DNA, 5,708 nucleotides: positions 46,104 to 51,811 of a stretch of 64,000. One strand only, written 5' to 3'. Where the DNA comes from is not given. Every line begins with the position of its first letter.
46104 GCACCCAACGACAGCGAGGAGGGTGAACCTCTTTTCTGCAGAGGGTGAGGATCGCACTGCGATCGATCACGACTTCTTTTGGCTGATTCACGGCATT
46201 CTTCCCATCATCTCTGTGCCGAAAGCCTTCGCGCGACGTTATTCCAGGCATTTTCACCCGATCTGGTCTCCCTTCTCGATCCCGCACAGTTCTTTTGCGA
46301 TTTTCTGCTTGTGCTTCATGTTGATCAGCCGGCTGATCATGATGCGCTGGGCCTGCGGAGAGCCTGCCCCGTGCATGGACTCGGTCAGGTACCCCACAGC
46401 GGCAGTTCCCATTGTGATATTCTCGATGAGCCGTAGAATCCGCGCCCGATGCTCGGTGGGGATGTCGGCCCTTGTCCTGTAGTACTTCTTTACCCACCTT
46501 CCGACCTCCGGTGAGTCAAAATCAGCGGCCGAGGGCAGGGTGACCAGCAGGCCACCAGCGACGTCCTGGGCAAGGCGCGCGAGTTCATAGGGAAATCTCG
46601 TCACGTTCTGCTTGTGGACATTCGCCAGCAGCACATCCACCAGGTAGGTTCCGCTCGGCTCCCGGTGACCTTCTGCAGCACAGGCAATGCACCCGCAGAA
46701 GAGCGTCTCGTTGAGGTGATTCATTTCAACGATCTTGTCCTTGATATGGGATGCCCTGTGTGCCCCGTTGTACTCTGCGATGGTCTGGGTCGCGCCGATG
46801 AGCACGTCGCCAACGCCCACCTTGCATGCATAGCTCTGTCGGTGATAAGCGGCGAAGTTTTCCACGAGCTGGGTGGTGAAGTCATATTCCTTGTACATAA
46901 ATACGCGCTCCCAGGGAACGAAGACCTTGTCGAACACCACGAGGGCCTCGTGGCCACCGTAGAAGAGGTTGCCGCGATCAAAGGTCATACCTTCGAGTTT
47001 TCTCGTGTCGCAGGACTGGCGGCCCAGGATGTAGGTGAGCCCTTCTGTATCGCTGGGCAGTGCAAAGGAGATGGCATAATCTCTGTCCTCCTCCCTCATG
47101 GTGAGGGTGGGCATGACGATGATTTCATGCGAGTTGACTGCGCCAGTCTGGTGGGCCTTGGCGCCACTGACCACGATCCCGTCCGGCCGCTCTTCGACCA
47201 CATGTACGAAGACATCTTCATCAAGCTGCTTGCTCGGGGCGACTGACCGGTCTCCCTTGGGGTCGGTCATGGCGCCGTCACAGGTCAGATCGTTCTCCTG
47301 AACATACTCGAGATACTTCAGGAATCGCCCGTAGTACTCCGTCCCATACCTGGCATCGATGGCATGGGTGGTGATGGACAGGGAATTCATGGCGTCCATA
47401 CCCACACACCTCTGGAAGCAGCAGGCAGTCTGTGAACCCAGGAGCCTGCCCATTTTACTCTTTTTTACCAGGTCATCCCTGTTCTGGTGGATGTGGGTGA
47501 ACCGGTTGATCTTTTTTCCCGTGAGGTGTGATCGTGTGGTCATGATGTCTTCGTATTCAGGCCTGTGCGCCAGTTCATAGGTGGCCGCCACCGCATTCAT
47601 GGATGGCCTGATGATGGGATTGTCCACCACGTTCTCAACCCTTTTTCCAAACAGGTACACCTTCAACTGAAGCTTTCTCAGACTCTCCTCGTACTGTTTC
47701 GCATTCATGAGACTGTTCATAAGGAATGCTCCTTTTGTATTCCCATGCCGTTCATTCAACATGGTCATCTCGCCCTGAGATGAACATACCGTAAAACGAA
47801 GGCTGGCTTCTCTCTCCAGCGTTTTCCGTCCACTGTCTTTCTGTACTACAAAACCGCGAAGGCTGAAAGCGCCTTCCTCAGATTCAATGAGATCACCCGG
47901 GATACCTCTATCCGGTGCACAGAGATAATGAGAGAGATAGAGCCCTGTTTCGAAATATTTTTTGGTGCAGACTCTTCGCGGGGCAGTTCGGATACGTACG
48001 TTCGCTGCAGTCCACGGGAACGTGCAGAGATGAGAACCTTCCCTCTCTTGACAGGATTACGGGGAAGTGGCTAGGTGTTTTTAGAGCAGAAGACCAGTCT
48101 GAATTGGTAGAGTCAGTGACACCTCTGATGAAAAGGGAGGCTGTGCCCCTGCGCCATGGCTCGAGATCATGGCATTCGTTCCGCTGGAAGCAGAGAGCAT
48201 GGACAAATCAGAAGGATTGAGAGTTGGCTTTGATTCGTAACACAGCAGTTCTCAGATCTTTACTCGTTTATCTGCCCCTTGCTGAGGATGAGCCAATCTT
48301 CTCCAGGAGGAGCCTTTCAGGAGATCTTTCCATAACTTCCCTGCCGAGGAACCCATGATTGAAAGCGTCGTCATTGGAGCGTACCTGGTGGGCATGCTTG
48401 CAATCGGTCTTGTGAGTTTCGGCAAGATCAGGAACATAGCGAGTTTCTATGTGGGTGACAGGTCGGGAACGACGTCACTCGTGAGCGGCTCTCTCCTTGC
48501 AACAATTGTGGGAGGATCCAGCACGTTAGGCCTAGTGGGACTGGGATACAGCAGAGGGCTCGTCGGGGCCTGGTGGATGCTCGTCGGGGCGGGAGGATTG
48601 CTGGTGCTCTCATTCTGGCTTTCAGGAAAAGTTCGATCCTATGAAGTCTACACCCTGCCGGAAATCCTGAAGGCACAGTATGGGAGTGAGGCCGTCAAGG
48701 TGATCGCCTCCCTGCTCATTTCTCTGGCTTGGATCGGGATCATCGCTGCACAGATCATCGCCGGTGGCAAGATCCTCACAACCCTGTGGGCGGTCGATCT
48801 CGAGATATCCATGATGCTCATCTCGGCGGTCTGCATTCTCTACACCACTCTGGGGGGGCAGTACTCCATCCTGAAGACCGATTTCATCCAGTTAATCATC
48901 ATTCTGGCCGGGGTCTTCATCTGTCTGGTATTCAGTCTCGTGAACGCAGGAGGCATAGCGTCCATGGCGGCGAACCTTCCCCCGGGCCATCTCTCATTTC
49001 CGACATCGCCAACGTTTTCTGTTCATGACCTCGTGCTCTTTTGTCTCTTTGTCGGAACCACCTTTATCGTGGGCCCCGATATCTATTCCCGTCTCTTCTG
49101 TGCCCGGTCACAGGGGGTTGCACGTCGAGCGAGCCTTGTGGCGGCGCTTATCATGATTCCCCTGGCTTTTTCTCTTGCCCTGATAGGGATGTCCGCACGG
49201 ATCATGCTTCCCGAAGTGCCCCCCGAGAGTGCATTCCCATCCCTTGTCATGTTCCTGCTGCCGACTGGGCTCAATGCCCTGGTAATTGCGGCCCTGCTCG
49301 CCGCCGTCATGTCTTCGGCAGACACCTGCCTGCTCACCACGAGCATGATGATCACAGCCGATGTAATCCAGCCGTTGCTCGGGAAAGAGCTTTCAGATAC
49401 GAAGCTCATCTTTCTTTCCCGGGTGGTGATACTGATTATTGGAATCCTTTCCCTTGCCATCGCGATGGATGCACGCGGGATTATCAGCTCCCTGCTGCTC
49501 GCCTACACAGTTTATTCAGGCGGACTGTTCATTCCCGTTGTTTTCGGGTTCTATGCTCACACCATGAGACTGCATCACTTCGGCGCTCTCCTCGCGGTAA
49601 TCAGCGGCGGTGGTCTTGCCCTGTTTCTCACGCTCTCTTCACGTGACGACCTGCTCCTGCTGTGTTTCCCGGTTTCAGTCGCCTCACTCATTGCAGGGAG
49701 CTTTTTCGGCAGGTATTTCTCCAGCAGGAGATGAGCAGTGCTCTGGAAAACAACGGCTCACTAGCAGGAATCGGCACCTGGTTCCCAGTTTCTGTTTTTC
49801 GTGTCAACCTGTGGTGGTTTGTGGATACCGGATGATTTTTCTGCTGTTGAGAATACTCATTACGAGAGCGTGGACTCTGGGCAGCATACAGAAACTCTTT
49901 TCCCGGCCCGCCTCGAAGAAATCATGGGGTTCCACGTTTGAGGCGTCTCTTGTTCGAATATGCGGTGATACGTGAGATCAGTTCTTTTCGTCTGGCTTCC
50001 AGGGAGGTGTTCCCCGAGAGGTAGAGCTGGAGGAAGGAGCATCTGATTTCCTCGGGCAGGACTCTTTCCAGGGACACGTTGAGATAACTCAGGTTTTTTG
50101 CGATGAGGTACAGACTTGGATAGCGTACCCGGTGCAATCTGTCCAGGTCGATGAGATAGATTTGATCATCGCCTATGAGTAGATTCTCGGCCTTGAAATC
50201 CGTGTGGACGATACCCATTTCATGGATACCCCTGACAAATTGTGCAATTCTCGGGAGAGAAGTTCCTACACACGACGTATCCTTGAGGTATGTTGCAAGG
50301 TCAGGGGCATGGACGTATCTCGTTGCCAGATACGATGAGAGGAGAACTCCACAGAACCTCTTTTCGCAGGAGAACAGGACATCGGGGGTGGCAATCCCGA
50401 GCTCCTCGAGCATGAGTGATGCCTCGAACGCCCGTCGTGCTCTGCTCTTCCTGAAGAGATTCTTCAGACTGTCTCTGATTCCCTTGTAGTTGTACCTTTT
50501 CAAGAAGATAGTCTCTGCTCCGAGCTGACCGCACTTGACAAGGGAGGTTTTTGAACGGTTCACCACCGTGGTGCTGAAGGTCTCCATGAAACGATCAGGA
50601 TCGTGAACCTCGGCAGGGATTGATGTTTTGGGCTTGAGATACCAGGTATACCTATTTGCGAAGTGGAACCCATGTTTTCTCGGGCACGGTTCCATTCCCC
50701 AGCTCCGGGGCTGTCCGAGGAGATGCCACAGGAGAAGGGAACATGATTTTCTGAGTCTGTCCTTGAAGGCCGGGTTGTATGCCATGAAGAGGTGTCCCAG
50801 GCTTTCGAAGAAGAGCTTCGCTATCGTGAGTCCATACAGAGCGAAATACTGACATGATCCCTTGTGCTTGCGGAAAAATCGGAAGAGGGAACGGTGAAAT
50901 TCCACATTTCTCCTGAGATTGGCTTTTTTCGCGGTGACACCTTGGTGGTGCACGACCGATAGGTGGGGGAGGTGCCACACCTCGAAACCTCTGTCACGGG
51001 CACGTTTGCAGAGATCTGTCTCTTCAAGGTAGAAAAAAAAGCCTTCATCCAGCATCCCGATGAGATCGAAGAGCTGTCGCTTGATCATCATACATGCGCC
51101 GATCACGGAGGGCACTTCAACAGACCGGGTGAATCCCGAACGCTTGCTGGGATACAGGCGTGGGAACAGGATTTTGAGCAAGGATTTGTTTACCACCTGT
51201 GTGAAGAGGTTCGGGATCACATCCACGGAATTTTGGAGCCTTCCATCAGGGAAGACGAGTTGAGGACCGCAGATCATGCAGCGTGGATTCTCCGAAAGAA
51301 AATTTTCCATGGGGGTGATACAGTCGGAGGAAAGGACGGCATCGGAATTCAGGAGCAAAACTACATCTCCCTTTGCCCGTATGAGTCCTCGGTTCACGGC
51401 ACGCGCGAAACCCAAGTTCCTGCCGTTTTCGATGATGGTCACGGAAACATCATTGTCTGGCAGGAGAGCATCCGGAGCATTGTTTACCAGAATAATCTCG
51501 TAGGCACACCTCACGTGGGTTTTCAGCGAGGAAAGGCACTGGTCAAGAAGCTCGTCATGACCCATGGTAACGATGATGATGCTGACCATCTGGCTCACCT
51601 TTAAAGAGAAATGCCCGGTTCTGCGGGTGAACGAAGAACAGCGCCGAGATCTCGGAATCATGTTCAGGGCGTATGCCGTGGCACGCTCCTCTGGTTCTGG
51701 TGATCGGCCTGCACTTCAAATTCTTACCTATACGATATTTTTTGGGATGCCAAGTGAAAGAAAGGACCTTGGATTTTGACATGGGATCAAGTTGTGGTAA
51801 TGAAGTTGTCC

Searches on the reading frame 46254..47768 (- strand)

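Call 5: search_protein_families(library=pfam, proteins=[window:46254-47768:-], max_evalue=0.01)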
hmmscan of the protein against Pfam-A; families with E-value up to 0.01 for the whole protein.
window:46254-47768:- (504 aa): 2 families
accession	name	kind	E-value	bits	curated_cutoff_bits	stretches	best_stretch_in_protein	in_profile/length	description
PF11794.13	HpaB_N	-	2.7e-105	352.3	35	1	23-291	2-270/270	4-hydroxyphenylacetate 3-hydroxylase N terminal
PF03241.18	HpaB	-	1.6e-69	233.6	25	1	299-495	2-201/202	4-hydroxyphenylacetate 3-hydroxylase C terminal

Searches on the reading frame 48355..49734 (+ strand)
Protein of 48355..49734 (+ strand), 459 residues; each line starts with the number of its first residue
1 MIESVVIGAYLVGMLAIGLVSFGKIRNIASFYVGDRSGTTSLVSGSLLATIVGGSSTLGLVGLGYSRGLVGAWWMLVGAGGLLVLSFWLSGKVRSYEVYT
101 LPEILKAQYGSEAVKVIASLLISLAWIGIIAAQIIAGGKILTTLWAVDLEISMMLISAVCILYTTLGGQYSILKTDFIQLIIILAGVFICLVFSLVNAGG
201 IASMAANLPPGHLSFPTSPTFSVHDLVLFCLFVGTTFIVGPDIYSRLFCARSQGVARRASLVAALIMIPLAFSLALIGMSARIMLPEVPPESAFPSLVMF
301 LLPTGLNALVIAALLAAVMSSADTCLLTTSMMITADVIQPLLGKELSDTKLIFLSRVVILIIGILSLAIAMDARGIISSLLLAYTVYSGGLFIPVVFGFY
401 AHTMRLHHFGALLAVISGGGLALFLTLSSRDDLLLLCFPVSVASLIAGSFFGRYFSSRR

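Call 5: search_protein_families(library=pfam, proteins=[window:48355-49734:+], max_evalue=0.01)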
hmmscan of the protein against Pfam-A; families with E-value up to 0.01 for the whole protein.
window:48355-49734:+ (459 aa): 1 family
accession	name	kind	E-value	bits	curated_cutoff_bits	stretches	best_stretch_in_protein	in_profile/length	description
PF00474.23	SSF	-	1.9e-41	142.8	22.8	1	31-418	1-406/406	Sodium:solute symporter family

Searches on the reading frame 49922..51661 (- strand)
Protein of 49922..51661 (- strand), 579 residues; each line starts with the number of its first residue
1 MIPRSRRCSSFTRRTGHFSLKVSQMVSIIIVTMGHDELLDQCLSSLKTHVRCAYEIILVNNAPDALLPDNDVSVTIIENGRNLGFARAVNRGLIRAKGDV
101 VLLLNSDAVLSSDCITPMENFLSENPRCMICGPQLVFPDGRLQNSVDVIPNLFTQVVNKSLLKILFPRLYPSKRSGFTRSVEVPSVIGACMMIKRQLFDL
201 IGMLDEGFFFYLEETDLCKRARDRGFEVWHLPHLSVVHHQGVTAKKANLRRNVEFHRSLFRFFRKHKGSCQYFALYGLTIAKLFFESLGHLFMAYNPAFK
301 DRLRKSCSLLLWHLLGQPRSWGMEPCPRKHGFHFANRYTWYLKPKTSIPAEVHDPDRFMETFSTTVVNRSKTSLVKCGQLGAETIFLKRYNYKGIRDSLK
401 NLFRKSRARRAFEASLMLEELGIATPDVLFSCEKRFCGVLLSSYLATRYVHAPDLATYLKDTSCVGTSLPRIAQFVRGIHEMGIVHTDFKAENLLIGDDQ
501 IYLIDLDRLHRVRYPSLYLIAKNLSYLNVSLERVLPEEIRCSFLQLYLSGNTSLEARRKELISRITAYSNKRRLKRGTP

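Call 5: search_protein_families(library=pfam, proteins=[window:49922-51661:-], max_evalue=0.01)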
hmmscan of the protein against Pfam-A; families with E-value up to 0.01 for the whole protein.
window:49922-51661:- (579 aa): 7 families
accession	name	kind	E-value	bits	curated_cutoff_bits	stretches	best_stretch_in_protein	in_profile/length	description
PF00535.33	Glycos_transf_2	-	3.2e-17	63.4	23.3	1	27-199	1-165/168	Glycosyl transferase family 2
PF06293.20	Kdo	-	6.2e-13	49.1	21.3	1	373-531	22-190/207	Lipopolysaccharide kinase (Kdo/WaaP) family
PF13641.12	Glyco_tranf_2_3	-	5.3e-08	33.6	27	1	26-244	3-217/230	Glycosyltransferase like family 2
PF01163.29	RIO1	-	1.4e-05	25.2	22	1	389-508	37-150/187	RIO domain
PF00069.31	Pkinase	-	7e-05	22.8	31.7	1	444-507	74-143/263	Protein kinase domain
PF13632.12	Glyco_trans_2_3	-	0.00028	21.2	27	1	101-252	2-136/198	Glycosyl transferase family group 2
PF10111.15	Glyco_tranf_2_2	-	0.0054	16.7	27.3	0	82-208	66-185/276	Glycosyltransferase like family 2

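Call 6: search_protein_families(library=ncbifam, proteins=[window:49922-51661:-], max_evalue=0.01)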
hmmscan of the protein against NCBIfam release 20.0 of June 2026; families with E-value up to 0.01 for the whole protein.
window:49922-51661:- (579 aa): 24 families
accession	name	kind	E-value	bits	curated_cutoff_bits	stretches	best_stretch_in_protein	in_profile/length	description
TIGR01556.1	rhamnosyltran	subfamily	4.4e-15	55.6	200.55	1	53-264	21-228/281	rhamnosyltransferase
NF002475.0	PRK01723.1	equivalog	1.7e-13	50.2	142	1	404-537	84-217/241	3-deoxy-D-manno-octulosonic acid kinase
TIGR03965.1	mycofact_glyco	equivalog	4.5e-12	45.6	280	1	23-276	73-317/467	mycofactocin biosynthesis glycosyltransferase MftF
TIGR03724.2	arch_bud32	equivalog_domain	2.2e-10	40.4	125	1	381-507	13-129/193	KEOPS complex kinase/ATPase Bud32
NF038299.1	EPS_HpsN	equivalog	1.4e-07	30.8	425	1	25-241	2-223/317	hormogonium polysaccharide biosynthesis glycosyltransferase HpsN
NF007174.0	PRK09605.1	equivalog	2.6e-07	29.5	447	1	375-506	349-470/535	bifunctional N(6)-L-threonylcarbamoyladenine synthase/serine/threonine protein kinase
TIGR04283.1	glyco_like_mftF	equivalog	4.5e-07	29.7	182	1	26-125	1-100/221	TIGR04283 family arsenosugar biosynthesis glycosyltransferase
TIGR03937.1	PgaC_IcaA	equivalog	1.1e-06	27.9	422.3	1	15-128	36-156/407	poly-beta-1,6-N-acetyl-D-glucosamine synthase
NF041875.1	EPS_EpsD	equivalog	1.3e-06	28.1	370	1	26-141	1-123/325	exopolysaccharide biosynthesis glycosyltransferase EpsD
NF011460.0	PRK14879.1-1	equivalog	1.5e-06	27.5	199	1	366-553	15-198/232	Kae1-associated kinase Bud32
NF011462.0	PRK14879.1-3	equivalog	1e-05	25.4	174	1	445-506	69-125/192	Kae1-associated kinase Bud32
NF011463.0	PRK14879.1-4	equivalog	6.2e-05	22.5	188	1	370-506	27-157/237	Kae1-associated kinase Bud32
NF038151.1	lanthi_synth_III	equivalog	6.9e-05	21.4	575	1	438-507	308-381/833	class III lanthionine synthetase LanKC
NF007482.0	PRK10073.1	equivalog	0.00024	20.2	423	1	23-113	5-101/334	glycosyltransferase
NF038150.1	lanthi_synth_IV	equivalog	0.0006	18.2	650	1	466-511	301-347/851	class IV lanthionine synthetase LanL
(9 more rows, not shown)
